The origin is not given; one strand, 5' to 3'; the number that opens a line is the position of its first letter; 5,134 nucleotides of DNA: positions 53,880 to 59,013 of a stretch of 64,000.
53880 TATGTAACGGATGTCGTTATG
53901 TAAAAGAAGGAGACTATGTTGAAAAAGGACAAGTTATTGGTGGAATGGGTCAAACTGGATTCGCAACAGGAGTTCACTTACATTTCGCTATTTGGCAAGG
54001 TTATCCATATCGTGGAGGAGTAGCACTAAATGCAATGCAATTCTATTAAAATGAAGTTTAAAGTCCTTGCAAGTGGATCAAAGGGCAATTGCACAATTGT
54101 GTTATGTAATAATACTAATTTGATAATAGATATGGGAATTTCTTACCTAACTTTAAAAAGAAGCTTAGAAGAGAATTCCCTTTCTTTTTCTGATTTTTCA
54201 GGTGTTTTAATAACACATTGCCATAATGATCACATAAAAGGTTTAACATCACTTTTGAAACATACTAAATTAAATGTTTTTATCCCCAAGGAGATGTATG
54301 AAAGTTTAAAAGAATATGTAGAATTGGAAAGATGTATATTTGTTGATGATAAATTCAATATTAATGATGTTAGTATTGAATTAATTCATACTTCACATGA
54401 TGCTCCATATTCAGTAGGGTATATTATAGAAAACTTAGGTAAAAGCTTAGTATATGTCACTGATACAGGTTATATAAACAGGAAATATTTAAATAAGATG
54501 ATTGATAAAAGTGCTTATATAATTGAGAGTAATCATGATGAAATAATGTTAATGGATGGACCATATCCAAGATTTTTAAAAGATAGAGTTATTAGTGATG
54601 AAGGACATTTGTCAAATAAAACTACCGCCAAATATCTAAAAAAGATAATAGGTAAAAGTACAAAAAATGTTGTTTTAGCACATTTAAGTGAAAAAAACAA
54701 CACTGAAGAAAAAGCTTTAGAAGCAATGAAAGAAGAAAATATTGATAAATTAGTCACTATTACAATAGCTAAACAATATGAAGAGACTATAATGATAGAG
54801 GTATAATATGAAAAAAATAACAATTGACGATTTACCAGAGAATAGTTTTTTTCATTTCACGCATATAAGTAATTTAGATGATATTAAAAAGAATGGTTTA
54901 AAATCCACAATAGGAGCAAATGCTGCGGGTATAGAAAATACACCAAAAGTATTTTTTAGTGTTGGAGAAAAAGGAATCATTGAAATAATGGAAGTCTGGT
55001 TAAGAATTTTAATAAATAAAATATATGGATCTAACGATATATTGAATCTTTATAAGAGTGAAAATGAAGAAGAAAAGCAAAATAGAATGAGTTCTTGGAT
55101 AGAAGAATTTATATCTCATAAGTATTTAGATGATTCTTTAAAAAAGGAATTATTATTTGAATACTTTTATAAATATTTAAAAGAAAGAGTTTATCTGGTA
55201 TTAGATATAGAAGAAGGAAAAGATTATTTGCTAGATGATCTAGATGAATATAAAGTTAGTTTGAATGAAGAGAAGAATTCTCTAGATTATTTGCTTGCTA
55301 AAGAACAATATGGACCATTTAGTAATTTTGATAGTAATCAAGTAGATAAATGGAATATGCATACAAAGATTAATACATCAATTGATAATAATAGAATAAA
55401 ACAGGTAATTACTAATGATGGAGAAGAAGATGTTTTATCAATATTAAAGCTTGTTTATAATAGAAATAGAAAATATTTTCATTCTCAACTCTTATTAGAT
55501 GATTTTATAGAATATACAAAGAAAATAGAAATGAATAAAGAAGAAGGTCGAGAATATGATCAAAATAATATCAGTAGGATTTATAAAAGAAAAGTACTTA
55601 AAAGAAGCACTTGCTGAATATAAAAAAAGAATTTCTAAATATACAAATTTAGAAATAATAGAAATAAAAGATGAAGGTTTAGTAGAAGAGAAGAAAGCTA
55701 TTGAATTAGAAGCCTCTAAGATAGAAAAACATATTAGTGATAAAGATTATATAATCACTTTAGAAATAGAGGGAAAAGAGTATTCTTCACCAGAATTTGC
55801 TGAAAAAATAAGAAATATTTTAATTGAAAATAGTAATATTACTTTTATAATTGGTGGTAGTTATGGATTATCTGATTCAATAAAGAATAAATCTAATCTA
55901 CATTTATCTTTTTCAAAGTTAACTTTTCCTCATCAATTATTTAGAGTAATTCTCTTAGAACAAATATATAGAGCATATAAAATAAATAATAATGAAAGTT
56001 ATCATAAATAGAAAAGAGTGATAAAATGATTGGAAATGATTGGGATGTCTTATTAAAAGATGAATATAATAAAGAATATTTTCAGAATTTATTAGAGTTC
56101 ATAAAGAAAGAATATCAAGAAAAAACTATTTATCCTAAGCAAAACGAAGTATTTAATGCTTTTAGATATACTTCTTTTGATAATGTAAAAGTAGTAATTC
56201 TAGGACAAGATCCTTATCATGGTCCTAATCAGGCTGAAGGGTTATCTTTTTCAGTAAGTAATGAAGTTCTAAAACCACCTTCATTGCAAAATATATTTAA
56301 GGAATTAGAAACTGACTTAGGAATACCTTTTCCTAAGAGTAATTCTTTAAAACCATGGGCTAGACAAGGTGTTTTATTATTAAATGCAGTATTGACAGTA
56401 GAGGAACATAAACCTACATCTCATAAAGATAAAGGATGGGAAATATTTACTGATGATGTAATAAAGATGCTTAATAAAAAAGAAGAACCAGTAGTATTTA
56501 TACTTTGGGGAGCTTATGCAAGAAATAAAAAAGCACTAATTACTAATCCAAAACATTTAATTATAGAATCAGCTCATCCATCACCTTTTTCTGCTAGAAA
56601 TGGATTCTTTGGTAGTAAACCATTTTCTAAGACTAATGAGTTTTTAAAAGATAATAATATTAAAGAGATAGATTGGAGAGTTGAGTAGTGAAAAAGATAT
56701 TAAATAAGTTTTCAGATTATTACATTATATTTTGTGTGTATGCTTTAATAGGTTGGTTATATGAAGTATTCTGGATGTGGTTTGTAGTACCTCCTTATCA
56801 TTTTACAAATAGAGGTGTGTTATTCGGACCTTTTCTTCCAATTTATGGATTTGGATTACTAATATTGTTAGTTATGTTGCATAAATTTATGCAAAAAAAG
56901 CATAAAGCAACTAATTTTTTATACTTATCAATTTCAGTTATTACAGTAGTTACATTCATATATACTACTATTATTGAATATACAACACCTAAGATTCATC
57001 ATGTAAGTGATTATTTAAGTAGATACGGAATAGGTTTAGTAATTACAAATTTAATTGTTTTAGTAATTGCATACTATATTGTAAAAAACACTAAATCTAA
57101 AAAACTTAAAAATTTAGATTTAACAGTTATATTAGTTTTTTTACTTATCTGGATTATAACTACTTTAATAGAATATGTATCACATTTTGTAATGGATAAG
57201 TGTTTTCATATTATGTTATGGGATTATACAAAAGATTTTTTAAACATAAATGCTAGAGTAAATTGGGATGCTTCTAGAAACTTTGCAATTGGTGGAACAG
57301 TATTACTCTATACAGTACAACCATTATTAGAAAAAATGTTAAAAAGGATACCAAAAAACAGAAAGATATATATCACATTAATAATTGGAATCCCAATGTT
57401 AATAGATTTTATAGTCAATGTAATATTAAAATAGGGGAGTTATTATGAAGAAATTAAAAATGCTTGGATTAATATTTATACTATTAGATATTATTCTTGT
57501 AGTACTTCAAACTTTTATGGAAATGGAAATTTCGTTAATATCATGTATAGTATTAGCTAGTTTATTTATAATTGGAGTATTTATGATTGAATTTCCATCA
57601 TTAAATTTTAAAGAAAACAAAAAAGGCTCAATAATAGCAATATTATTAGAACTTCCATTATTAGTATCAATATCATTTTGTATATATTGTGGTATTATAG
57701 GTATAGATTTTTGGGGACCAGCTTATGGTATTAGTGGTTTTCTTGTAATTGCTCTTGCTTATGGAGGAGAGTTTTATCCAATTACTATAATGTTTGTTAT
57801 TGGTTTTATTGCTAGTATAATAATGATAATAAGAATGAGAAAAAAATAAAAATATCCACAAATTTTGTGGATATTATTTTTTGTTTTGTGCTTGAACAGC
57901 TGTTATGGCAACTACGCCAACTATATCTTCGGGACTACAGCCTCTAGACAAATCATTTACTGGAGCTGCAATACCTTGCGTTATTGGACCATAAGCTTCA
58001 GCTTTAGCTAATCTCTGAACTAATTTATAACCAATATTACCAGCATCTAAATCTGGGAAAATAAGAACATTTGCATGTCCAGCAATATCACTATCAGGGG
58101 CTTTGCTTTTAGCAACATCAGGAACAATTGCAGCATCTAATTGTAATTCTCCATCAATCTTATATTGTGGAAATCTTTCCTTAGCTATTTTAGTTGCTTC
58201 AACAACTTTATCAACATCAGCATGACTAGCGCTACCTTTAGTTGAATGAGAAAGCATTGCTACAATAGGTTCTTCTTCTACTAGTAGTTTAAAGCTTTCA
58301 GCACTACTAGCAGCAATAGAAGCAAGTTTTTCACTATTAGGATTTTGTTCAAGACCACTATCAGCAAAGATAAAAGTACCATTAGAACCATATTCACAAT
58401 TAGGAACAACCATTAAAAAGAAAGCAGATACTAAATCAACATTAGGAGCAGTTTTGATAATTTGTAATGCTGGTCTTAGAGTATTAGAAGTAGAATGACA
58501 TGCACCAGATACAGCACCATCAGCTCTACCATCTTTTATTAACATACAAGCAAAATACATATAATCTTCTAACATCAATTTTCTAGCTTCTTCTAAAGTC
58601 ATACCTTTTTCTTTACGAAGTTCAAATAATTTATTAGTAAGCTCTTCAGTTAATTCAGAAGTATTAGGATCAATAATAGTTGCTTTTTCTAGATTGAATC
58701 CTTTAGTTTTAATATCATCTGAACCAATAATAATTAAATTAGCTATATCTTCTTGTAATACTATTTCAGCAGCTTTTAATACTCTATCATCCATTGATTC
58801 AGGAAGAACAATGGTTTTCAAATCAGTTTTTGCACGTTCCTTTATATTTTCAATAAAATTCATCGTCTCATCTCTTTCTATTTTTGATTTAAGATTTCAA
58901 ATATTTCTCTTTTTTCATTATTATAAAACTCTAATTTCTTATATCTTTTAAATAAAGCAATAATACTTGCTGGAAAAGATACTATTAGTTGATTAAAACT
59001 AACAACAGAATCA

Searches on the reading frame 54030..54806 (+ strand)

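Call 58: search_protein_families(library=pfam, proteins=[window:54030-54806:+], max_evalue=0.01)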
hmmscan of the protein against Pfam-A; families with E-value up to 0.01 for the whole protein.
window:54030-54806:+ (258 aa): 3 families
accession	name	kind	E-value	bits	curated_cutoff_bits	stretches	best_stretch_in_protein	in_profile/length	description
PF12706.13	Lactamase_B_2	-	1.7e-17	64.2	27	1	29-211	1-192/200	Beta-lactamase superfamily domain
PF00753.33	Lactamase_B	-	3.2e-10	40.7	22.7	1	19-154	6-158/196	Metallo-beta-lactamase superfamily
PF23023.1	Anti-Pycsar_Apyc1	-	1.8e-06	28.1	50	1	19-75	20-73/250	Anti-Pycsar protein Apyc1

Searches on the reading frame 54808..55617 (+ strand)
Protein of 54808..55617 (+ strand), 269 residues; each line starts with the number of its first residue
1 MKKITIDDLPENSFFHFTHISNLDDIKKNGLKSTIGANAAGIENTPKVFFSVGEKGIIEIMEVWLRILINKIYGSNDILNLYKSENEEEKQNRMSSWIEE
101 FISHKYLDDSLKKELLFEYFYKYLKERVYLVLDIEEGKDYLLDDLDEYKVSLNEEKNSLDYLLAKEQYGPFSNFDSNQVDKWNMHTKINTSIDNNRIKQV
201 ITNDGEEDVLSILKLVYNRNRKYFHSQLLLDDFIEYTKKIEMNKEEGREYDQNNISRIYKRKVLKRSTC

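Call 58: search_protein_families(library=pfam, proteins=[window:54808-55617:+], max_evalue=0.01)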
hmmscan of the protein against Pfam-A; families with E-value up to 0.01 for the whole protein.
window:54808-55617:+ (269 aa): 1 family
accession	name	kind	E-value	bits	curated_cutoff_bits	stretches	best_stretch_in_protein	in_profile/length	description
PF22531.2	DUF7002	-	0.00087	19.4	27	0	13-34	2-23/195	Family of unknown function (DUF7002)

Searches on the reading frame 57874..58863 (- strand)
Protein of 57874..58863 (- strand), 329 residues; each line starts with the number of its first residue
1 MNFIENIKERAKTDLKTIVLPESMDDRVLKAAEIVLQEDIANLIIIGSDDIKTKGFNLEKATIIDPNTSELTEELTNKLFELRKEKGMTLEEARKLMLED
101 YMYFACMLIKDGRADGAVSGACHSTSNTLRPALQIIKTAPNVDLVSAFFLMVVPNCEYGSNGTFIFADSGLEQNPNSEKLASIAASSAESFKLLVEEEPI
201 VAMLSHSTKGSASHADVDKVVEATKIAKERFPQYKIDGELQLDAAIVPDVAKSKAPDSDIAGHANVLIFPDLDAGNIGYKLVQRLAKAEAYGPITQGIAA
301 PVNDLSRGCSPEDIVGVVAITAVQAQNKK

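Call 58: search_protein_families(library=pfam, proteins=[window:57874-58863:-], max_evalue=0.01)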
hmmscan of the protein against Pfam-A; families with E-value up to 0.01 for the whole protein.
window:57874-58863:- (329 aa): 1 family
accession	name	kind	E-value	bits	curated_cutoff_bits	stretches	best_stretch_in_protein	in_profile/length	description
PF01515.24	PTA_PTB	-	3.5e-125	418.1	24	1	3-322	2-319/319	Phosphate acetyl/butaryl transferase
